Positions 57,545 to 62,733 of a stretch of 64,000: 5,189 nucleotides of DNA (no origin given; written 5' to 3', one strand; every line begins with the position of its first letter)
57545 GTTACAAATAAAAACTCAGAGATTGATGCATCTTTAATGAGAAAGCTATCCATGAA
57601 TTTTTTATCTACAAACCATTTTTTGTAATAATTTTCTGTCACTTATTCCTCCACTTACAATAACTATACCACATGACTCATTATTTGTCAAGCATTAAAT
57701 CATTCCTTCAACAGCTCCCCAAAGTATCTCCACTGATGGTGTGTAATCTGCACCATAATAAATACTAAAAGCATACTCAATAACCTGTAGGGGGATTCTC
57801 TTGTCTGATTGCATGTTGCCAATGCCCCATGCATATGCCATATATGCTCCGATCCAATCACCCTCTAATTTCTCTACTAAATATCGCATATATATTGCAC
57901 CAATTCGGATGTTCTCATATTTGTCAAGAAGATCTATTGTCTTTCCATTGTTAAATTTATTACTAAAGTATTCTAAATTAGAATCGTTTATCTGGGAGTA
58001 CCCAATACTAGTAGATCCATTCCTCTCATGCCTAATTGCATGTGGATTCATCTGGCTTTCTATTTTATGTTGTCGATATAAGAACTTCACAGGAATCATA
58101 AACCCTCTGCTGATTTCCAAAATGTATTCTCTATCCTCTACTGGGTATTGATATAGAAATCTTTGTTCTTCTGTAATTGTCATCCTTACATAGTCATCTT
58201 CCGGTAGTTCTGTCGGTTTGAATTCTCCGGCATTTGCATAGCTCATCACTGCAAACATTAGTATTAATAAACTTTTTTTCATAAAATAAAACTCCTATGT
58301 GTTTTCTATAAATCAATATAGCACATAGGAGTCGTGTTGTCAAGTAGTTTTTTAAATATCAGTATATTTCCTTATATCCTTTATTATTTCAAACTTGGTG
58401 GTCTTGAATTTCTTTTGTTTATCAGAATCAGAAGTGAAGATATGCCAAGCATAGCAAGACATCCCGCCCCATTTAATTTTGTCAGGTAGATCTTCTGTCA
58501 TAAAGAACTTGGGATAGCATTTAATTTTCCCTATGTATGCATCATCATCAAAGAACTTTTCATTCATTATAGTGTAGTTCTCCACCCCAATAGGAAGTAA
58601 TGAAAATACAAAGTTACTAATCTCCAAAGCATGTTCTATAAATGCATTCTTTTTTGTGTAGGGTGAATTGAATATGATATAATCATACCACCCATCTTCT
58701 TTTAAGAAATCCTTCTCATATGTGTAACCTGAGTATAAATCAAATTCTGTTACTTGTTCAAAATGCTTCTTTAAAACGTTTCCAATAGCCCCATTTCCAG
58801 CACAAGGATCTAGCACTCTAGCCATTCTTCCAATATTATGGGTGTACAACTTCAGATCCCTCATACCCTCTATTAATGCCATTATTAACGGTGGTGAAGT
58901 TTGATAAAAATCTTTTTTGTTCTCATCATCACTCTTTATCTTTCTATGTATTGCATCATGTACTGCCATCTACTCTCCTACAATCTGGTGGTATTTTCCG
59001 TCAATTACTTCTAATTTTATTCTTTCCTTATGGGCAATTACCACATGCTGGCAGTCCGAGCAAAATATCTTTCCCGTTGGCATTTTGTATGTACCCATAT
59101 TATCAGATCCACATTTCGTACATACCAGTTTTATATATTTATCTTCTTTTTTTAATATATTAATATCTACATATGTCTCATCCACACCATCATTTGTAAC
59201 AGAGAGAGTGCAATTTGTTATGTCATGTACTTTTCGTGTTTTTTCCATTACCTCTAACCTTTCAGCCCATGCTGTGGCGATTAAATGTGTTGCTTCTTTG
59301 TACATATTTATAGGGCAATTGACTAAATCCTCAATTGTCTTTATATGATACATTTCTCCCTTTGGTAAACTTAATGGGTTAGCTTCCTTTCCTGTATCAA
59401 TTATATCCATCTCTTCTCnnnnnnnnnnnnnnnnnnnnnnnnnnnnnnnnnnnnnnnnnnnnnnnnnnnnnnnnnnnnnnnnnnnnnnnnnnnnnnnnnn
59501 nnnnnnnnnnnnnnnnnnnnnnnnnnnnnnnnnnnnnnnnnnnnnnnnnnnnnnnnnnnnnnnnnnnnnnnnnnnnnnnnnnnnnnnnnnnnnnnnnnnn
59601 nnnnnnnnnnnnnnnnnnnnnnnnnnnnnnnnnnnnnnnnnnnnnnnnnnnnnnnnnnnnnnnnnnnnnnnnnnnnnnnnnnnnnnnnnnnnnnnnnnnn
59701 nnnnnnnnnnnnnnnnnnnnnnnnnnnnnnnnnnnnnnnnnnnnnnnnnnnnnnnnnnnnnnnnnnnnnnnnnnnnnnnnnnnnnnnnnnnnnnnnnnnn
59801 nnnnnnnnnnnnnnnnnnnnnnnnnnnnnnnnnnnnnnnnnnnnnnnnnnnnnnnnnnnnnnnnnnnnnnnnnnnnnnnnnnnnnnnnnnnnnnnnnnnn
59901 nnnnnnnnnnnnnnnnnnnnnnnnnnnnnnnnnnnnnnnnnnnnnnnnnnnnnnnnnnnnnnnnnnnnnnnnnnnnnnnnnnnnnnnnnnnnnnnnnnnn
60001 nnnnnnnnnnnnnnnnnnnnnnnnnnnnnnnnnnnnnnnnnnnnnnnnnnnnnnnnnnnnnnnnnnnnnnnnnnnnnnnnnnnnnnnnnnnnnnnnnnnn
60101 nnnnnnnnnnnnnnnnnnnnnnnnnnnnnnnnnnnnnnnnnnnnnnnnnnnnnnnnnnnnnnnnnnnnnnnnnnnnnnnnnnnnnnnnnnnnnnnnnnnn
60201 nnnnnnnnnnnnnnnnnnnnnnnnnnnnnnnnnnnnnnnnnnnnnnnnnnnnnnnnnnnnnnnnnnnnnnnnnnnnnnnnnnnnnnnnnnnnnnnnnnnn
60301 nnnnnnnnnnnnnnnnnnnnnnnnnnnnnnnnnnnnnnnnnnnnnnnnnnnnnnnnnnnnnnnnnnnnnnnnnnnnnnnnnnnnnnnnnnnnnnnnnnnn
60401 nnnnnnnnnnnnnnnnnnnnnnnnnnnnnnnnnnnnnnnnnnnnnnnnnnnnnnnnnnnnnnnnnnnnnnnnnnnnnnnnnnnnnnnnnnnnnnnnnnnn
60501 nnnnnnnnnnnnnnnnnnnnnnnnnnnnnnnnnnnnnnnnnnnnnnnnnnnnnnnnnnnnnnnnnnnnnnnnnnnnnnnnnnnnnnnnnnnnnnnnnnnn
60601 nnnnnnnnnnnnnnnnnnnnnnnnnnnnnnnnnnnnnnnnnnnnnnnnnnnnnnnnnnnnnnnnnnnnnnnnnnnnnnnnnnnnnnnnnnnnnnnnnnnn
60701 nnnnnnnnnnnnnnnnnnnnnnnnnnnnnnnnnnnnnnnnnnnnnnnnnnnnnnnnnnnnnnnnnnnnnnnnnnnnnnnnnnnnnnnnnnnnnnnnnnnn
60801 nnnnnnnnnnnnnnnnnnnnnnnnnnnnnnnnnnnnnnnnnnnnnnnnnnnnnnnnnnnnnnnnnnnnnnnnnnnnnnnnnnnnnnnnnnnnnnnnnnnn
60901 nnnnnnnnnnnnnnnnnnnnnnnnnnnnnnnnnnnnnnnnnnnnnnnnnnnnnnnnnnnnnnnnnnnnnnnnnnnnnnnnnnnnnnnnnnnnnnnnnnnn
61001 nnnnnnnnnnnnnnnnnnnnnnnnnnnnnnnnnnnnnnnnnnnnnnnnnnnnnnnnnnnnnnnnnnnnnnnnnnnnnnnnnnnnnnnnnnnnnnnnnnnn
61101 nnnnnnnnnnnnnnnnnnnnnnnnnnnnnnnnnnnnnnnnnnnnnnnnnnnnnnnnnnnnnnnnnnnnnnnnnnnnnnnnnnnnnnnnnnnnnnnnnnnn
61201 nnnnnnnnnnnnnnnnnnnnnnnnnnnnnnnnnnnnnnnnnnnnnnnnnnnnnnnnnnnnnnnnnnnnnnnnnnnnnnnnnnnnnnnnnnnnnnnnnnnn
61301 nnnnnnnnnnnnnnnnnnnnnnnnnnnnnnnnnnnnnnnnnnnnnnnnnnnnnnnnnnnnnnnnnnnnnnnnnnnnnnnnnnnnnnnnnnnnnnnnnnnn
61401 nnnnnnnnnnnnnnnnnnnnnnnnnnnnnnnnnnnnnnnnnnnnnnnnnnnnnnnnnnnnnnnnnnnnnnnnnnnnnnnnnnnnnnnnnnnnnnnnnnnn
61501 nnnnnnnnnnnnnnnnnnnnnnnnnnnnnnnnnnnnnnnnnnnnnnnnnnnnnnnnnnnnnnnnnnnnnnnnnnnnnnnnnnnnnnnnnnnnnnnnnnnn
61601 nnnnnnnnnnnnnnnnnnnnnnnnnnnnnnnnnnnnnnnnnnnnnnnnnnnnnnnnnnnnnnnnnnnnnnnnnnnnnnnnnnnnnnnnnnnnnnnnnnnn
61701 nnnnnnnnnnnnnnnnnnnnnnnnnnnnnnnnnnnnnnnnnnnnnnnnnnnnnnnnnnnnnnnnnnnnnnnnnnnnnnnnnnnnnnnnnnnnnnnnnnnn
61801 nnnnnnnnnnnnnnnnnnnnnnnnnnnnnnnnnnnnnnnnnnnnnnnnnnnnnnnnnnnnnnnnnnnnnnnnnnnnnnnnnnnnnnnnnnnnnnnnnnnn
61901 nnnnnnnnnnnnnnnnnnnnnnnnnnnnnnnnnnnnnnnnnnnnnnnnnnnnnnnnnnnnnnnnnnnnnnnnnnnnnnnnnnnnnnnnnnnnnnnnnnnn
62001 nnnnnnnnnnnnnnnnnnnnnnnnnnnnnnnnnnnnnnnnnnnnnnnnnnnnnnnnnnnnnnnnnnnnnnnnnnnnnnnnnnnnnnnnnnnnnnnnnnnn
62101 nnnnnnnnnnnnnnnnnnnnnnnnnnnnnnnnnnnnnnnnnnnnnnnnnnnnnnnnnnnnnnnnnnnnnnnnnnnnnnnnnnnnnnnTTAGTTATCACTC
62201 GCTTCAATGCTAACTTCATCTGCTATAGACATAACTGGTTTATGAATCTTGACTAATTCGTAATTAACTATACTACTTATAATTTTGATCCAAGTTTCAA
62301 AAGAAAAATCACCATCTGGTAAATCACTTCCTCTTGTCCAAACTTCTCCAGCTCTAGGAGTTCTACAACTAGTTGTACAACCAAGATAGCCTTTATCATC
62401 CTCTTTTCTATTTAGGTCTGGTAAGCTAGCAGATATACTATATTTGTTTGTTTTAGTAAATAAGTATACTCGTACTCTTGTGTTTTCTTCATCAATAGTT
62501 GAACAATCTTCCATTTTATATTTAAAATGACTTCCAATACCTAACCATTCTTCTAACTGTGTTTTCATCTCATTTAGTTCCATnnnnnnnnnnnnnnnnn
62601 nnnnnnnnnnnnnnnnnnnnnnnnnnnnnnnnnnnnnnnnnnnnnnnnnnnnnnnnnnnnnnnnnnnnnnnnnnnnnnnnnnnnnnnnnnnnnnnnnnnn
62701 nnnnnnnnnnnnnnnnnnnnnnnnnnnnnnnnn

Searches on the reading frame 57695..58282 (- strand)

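Call 11: search_protein_families(library=phrogs, proteins=[window:57695-58282:-], max_evalue=0.001)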
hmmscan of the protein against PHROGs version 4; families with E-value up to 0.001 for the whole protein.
window:57695-58282:- (195 aa): 7 families
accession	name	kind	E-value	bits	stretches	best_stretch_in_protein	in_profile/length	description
phrog_19349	-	unknown function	2e-09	38.6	1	51-153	71-166/204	-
phrog_34720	-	other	1.2e-07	32.9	1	73-135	8-68/120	transglycosylase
phrog_669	-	lysis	2e-07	29.7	1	58-166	929-1032/1946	endolysin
phrog_2013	-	tail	3.2e-07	30.5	1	93-160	507-569/657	lytic tail protein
phrog_32437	-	unknown function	6.6e-07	30.4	1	41-160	61-176/205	-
phrog_342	-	head and packaging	1.4e-05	24.3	1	63-155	28-114/1235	internal virion protein with endolysin domain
phrog_19890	-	unknown function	0.00078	19.9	0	89-153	146-209/248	-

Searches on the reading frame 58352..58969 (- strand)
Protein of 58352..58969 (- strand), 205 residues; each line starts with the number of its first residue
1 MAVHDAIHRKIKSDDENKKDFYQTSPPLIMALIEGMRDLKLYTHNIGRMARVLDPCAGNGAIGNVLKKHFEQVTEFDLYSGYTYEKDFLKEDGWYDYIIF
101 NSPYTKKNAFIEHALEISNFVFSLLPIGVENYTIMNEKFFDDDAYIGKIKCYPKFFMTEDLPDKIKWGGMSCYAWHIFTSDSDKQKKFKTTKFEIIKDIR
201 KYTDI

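Call 11: search_protein_families(library=phrogs, proteins=[window:58352-58969:-], max_evalue=0.001)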
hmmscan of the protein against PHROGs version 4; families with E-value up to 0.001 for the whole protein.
window:58352-58969:- (205 aa): 2 families
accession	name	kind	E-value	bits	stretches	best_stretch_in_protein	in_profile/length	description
phrog_799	-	other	9.4e-26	92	1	8-183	201-369/458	DNA methyltransferase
phrog_9133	-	unknown function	0.00056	18.8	0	13-116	728-842/1259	-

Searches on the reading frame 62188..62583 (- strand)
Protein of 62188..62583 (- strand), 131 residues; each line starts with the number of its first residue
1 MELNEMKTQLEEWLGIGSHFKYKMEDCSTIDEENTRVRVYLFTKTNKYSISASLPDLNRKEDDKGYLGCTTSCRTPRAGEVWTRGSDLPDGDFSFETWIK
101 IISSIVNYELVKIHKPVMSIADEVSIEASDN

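Call 11: search_protein_families(library=phrogs, proteins=[window:62188-62583:-], max_evalue=0.001)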
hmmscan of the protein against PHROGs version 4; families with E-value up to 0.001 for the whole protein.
window:62188-62583:- (131 aa): 0 families
